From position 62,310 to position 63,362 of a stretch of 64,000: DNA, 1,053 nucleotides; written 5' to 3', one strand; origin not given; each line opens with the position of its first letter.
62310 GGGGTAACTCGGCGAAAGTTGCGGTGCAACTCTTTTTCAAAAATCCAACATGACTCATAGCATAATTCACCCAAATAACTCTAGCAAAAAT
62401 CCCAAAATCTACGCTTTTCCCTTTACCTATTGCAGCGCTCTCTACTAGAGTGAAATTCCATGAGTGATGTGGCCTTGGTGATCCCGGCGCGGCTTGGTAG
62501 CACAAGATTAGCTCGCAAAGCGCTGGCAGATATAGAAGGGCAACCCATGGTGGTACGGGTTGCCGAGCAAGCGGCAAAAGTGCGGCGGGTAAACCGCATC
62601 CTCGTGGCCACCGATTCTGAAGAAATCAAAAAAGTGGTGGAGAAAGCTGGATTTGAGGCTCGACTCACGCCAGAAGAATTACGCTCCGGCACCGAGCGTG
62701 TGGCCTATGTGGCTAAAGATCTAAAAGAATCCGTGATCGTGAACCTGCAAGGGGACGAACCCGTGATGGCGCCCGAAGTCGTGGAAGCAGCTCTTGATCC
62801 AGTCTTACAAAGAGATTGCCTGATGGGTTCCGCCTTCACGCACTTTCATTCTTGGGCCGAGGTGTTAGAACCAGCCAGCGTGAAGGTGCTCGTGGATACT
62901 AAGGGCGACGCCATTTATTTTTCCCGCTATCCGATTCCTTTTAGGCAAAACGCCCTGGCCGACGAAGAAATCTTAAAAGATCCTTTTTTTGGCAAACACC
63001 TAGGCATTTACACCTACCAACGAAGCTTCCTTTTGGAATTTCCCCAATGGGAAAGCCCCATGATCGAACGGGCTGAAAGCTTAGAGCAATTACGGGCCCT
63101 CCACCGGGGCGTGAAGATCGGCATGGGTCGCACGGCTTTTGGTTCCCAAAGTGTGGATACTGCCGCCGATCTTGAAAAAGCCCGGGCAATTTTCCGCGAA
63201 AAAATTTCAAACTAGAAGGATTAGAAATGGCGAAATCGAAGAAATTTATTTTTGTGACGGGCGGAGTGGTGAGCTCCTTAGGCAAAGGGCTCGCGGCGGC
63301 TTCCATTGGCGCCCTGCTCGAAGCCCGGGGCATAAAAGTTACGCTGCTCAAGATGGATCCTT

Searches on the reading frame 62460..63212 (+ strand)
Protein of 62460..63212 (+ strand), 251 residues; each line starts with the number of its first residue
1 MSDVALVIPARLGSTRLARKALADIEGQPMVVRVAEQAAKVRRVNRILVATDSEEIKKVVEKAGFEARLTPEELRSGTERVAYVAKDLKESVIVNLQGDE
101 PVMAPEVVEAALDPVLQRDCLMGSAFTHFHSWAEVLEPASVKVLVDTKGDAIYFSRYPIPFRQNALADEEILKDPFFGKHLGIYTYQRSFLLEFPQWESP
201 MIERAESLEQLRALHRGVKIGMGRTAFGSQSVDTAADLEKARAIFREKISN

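Call 95: search_protein_families(library=pfam, proteins=[window:62460-63212:+], max_evalue=0.001)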
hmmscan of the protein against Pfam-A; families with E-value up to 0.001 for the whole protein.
window:62460-63212:+ (251 aa): 2 families
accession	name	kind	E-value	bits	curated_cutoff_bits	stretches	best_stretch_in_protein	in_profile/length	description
PF02348.25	CTP_transf_3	-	4.2e-49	167.7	22.6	1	6-220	2-217/217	Cytidylyltransferase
PF12804.13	NTP_transf_3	-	1.3e-06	29.1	27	1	12-119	12-115/160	MobA-like NTP transferase domain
